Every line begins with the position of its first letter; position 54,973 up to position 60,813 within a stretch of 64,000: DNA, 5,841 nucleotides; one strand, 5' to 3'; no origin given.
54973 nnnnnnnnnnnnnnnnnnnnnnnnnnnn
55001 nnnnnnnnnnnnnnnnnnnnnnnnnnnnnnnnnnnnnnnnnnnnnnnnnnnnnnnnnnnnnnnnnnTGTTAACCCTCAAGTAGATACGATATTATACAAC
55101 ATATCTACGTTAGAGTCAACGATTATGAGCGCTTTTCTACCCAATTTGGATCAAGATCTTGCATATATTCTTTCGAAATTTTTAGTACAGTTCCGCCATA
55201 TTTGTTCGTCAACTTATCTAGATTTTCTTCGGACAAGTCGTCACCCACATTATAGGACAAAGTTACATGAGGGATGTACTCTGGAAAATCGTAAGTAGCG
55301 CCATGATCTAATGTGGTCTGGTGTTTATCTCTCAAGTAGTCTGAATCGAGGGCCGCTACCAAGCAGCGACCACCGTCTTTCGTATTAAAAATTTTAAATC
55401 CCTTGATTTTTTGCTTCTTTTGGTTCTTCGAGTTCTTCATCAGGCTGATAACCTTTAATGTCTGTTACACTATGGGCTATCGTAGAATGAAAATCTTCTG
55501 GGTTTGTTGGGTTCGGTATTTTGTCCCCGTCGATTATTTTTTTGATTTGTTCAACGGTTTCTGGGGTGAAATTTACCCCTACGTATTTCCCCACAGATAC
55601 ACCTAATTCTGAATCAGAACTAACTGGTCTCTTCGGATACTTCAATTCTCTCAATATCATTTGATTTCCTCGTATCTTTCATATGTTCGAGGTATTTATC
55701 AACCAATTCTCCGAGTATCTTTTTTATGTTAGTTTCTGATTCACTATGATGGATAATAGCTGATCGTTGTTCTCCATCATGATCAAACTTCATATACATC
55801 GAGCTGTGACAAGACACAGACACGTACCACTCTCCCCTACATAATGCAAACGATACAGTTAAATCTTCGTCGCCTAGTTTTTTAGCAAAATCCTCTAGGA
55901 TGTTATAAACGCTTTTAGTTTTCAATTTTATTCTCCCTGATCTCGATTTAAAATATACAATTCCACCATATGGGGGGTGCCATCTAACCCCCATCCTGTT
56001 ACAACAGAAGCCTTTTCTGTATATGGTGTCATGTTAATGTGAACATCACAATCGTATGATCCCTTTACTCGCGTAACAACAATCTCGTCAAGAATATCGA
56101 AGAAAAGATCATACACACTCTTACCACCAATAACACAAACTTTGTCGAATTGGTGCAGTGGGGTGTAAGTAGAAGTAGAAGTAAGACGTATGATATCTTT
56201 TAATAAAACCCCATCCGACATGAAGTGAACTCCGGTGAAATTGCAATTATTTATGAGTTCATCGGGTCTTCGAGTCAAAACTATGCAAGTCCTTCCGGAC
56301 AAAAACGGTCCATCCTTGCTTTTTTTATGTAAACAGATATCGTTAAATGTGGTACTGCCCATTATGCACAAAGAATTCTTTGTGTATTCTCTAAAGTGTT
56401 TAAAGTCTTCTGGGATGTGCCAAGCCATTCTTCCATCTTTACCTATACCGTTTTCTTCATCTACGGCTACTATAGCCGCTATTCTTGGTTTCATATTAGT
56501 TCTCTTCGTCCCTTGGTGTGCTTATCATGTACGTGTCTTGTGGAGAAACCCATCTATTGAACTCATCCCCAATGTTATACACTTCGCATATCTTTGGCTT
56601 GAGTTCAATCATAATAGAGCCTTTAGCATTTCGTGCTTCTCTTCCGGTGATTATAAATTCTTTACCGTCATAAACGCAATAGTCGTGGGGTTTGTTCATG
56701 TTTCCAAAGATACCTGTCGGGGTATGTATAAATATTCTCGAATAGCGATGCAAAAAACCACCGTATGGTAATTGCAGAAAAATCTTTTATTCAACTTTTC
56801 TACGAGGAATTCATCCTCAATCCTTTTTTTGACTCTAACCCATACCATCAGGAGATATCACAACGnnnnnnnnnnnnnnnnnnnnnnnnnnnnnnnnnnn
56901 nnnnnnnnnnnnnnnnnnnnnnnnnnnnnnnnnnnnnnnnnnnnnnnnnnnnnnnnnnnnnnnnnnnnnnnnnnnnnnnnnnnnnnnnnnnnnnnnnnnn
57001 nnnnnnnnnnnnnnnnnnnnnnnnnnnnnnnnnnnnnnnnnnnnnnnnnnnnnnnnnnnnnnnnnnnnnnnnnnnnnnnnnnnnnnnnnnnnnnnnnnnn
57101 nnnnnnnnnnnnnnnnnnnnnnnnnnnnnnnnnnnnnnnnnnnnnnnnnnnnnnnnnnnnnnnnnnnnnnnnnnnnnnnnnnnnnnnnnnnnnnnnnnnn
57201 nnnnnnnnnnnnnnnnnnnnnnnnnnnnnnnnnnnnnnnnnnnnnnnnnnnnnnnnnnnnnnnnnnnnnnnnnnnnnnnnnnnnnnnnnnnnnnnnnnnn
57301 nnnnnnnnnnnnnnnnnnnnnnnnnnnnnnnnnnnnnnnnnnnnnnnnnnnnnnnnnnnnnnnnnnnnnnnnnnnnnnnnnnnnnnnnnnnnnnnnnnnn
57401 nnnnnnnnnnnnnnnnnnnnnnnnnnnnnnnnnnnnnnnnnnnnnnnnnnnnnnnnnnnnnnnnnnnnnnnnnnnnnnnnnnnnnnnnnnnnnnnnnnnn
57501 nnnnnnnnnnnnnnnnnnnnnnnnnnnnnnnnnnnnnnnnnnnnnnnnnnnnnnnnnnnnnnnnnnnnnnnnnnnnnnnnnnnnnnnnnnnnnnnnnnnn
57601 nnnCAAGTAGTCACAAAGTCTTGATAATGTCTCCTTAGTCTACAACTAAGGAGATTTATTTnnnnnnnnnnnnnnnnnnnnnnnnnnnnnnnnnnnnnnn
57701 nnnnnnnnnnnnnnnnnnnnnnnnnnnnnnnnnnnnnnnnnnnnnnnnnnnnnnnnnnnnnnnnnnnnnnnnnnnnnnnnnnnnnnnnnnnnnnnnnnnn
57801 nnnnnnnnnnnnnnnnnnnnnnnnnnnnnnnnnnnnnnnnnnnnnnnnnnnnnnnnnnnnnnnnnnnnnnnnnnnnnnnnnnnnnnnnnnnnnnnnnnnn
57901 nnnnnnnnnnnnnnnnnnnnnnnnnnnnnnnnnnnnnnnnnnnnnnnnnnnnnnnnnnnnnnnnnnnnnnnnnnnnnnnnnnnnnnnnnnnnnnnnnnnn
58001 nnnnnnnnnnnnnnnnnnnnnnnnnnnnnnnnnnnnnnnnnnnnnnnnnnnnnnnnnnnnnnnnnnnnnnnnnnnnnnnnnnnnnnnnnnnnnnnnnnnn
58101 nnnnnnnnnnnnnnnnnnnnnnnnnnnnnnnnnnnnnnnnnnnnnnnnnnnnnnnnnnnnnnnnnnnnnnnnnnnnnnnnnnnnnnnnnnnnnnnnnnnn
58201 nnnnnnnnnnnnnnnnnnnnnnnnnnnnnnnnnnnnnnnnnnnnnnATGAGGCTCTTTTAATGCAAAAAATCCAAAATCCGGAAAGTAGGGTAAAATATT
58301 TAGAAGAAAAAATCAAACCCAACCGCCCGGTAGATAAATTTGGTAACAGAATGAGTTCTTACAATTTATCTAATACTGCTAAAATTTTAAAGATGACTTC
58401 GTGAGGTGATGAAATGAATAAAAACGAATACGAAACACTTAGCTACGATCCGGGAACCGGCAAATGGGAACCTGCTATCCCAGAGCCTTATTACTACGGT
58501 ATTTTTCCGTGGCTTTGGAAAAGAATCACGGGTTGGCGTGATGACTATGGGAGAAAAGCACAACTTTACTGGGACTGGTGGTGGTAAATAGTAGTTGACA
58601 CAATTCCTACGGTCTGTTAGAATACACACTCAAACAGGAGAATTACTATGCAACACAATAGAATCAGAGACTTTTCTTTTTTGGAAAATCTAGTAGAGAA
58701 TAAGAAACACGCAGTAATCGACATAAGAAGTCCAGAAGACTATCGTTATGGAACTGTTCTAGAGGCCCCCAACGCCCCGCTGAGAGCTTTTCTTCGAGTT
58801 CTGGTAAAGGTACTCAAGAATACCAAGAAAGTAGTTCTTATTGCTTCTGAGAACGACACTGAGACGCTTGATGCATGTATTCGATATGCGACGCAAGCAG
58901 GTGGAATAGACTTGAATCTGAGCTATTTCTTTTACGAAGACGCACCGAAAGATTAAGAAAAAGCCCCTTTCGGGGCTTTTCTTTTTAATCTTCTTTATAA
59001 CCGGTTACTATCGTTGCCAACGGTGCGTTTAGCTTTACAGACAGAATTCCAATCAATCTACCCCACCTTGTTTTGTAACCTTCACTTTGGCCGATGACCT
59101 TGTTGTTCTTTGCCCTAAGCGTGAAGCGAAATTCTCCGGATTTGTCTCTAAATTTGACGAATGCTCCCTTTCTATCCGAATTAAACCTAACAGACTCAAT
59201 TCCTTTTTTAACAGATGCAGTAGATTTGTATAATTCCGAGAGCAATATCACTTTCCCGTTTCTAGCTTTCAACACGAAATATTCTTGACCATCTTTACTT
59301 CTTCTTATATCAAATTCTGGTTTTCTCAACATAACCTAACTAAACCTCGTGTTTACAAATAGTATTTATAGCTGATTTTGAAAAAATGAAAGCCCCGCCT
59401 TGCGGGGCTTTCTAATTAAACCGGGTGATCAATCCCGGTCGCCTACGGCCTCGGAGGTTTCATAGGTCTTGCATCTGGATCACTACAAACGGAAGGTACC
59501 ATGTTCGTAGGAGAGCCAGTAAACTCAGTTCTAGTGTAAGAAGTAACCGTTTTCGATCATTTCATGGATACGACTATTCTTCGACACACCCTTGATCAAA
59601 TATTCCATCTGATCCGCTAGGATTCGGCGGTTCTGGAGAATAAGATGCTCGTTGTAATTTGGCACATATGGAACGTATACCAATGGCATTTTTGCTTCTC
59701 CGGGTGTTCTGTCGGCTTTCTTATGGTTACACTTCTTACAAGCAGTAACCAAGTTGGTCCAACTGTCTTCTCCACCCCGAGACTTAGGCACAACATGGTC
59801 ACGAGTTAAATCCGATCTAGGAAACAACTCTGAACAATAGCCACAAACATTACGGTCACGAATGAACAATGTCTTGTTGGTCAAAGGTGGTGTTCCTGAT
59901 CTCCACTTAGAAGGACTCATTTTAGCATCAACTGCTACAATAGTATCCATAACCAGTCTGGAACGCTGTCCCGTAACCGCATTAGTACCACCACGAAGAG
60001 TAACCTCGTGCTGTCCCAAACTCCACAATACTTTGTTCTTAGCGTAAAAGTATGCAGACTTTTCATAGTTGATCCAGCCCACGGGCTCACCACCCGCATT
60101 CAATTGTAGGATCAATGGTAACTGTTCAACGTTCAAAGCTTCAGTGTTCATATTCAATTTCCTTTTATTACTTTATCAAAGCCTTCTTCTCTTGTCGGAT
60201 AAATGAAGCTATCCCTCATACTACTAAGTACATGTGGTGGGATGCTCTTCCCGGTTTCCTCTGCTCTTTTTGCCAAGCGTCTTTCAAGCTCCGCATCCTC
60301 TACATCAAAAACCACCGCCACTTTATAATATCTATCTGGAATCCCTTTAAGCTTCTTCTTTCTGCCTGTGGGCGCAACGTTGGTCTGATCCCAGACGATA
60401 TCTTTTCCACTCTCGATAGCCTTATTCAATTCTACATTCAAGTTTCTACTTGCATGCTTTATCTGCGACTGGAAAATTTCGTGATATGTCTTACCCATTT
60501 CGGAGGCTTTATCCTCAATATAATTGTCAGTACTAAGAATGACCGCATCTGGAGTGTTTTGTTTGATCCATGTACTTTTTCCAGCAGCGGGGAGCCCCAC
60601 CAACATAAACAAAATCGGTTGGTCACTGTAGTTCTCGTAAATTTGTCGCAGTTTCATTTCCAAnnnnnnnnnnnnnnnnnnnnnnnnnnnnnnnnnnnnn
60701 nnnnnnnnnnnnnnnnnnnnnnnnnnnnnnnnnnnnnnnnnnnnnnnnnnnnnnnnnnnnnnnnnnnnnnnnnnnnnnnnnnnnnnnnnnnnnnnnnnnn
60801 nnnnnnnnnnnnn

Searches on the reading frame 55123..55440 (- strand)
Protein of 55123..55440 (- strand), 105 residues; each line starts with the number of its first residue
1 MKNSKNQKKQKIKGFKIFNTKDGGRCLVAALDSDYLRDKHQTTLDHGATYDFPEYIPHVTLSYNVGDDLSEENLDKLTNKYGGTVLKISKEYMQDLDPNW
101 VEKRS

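Call 13: search_protein_families(library=pfam, proteins=[window:55123-55440:-], max_evalue=0.1)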
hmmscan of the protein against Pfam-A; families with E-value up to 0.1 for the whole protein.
window:55123-55440:- (105 aa): 4 families
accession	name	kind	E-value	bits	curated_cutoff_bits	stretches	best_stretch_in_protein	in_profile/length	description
PF23474.1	Acb1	-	4.2e-23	82.1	27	1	4-102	52-143/144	Anti-CBASS protein Acb1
PF08748.17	Phage_TAC_4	-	0.00016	22.3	21.1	1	53-98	74-119/124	Phage tail assembly chaperone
PF13563.12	2_5_RNA_ligase2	-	0.00076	20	27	1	11-77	60-129/152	2'-5' RNA ligase superfamily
PF24249.1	DUF7452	-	0.017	15.8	28.2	1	10-81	22-93/118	Domain of unknown function (DUF7452)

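Call 67: find_encoding_contigs(protein=window:55123-55440:-, flank=1500, max_places=6)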
Protein window:55123-55440:- (105 aa): 24 contigs read that carry it; 4 places shown.
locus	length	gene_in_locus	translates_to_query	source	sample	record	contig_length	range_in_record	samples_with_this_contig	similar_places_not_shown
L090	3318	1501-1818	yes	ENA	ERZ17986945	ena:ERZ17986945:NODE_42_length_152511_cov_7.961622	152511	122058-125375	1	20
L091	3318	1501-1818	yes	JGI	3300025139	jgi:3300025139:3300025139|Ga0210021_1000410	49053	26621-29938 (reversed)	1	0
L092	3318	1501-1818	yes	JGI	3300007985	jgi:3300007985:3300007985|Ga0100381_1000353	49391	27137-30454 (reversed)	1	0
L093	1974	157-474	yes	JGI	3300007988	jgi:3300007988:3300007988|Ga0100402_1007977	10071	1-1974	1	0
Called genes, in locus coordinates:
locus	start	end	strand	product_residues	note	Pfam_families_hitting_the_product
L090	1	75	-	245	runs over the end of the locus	PF00270:DEAD (faint), PF02562:PhoH, PF13604:AAA_30 (faint), PF00580:UvrD-helicase (faint), PF13245:AAA_19 (weak)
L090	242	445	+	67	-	-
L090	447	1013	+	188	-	PF00186:DHFR_1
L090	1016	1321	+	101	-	-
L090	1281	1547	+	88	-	PF23474:Acb1 (weak)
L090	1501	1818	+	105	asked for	PF23474:Acb1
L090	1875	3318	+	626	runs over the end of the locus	PF01653:DNA_ligase_aden, PF03120:OB_DNA_ligase, PF00533:BRCT, PF12738:PTCB-BRCT (weak)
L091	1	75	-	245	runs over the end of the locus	PF00270:DEAD (faint), PF02562:PhoH, PF13604:AAA_30 (faint), PF00580:UvrD-helicase (faint), PF13245:AAA_19 (weak)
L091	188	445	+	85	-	-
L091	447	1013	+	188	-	PF00186:DHFR_1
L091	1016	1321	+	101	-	-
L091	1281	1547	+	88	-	PF23474:Acb1 (weak)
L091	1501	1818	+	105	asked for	PF23474:Acb1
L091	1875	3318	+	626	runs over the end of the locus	PF01653:DNA_ligase_aden, PF03120:OB_DNA_ligase, PF00533:BRCT, PF12738:PTCB-BRCT (weak)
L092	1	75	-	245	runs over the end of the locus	PF00270:DEAD (faint), PF02562:PhoH, PF13604:AAA_30 (faint), PF00580:UvrD-helicase (faint), PF13245:AAA_19 (weak)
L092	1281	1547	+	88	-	PF23474:Acb1 (weak)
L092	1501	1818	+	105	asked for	PF23474:Acb1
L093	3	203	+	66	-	PF23474:Acb1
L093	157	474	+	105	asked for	PF23474:Acb1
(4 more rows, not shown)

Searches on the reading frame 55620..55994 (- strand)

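Call 13: search_protein_families(library=pfam, proteins=[window:55620-55994:-], max_evalue=0.1)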
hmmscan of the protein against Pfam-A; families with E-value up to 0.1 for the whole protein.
window:55620-55994:- (124 aa): 2 families
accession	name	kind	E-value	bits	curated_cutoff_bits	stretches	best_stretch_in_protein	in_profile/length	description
PF22057.2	BACOVA_00961-like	-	0.064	13.4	27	1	42-86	92-135/140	BACOVA_00961-like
PF04064.18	DUF384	-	0.1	13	24.6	0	17-44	8-35/55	Domain of unknown function (DUF384)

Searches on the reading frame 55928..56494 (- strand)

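Call 13: search_protein_families(library=pfam, proteins=[window:55928-56494:-], max_evalue=0.1)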
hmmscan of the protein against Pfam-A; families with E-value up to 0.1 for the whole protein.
window:55928-56494:- (188 aa): 2 families
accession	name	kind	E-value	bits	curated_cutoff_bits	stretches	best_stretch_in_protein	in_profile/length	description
PF00186.24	DHFR_1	-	4.7e-27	95.1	25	1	5-154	2-127/159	Dihydrofolate reductase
PF08526.16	PAD_N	-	0.025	15.4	25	0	116-176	15-76/113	Protein-arginine deiminase (PAD) N-terminal domain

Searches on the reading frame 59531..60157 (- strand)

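Call 13: search_protein_families(library=pfam, proteins=[window:59531-60157:-], max_evalue=0.1)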
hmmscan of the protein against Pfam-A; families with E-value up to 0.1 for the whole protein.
window:59531-60157:- (208 aa): 3 families
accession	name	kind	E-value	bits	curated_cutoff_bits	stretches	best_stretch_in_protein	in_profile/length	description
PF14279.12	HNH_5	-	5.3e-16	58.7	27.5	1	105-157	1-53/56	HNH endonuclease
PF01844.29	HNH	-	9.7e-15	54.9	21.4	1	105-150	1-47/47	HNH endonuclease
PF13395.12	HNH_4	-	6e-09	36.2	22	1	116-152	17-53/54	HNH endonuclease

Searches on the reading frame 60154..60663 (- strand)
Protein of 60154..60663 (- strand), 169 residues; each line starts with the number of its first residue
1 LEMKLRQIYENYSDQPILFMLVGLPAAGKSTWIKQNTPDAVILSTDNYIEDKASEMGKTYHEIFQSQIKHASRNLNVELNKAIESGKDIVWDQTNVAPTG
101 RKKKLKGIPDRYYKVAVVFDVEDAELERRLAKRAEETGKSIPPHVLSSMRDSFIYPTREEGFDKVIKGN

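Call 13: search_protein_families(library=pfam, proteins=[window:60154-60663:-], max_evalue=0.1)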
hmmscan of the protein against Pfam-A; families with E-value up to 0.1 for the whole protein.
window:60154-60663:- (169 aa): 7 families
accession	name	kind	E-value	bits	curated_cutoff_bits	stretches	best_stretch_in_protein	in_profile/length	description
PF13671.12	AAA_33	-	2.5e-22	80.2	27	1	18-153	1-140/143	AAA domain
PF06414.18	Zeta_toxin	-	8.2e-06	25.8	22.3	1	13-144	13-157/199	Zeta toxin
PF08433.16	KTI12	-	0.0079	16.2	22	1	18-153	3-137/271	Chromatin associated protein KTI12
PF01591.24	6PF2K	-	0.013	15.3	27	1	7-31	4-28/223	6-phosphofructo-2-kinase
PF13238.12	AAA_18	-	0.019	15.8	29.4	0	21-139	3-117/128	AAA domain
PF13479.12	AAA_24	-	0.04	14.2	27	1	19-56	5-41/195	AAA domain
PF13207.12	AAA_17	-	0.083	13.6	27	0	22-135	1-124/136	AAA domain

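Call 19: search_protein_families(library=ncbifam, proteins=[window:60154-60663:-], max_evalue=0.01)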
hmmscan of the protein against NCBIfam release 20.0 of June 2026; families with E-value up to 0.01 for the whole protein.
window:60154-60663:- (169 aa): 3 families
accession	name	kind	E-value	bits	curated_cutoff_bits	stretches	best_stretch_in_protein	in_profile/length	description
TIGR04075.1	bacter_Pnkp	equivalog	5.9e-08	31.3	750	1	17-165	9-152/851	polynucleotide kinase-phosphatase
TIGR01663.1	PNK-3'Pase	equivalog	1.4e-05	23.7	502.8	1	15-167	363-499/520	bifunctional polynucleotide phosphatase/kinase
TIGR03574.1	selen_PSTK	equivalog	3.2e-05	23.5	290.5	1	18-164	1-143/249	L-seryl-tRNA(Sec) kinase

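Call 41: search_solved_structures(query=window:60154-60663:-, max_evalue=0.01)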
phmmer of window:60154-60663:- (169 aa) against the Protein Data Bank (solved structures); distinct sequences matched with E-value up to 0.01: 13.
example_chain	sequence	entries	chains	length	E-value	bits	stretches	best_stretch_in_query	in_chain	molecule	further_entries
4xrp_A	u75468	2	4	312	0.00036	23.4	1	14-154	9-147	Pnkp1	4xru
4gp7_A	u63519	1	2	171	0.00054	22.8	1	18-137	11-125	Metallophosphoesterase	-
4mde_A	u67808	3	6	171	0.00064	22.6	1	18-137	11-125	Metallophosphoesterase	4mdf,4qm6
4jst_A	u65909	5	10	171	0.00064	22.6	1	18-137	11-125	Metallophosphoesterase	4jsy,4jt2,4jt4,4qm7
4gp6_A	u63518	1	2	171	0.00079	22.3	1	18-136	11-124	Metallophosphoesterase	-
3adb_A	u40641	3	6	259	0.0011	21.8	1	16-163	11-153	L-seryl-tRNA(Sec) kinase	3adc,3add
3a4l_A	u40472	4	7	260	0.0024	20.7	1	17-163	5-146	L-seryl-tRNA(Sec) kinase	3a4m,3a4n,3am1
3u7g_A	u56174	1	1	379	0.0025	20.6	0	81-166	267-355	Bifunctional polynucleotide phosphatase/kinase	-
3u7e_B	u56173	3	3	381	0.0026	20.6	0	81-166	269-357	Bifunctional polynucleotide phosphatase/kinase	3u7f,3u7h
1yj5_A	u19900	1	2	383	0.0026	20.6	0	81-166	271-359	5' polynucleotide kinase-3' phosphatase catalytic domain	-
3zvl_A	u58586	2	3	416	0.0034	20.2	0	81-166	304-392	BIFUNCTIONAL POLYNUCLEOTIDE PHOSPHATASE/KINASE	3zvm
3zvn_A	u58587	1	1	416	0.0035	20.2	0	81-166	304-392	BIFUNCTIONAL POLYNUCLEOTIDE PHOSPHATASE/KINASE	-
1ly1_A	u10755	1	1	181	0.0068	19.2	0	19-152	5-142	polynucleotide kinase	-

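Call 60: search_protein_families(library=phrogs, proteins=[window:60154-60663:-], max_evalue=0.001)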
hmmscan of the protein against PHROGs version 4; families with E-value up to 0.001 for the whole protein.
window:60154-60663:- (169 aa): 4 families
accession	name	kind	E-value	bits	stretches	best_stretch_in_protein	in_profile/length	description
phrog_6931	-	unknown function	1.1e-23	85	1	13-165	182-336/343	-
phrog_2071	-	other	5e-21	76.7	1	13-167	13-178/282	ATPase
phrog_505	-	other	3.3e-10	40.9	1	18-155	4-142/295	polynucleotide kinase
phrog_8238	-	DNA, RNA and nucleotide metabolism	3.7e-06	26.3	1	18-148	4-135/737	RNA ligase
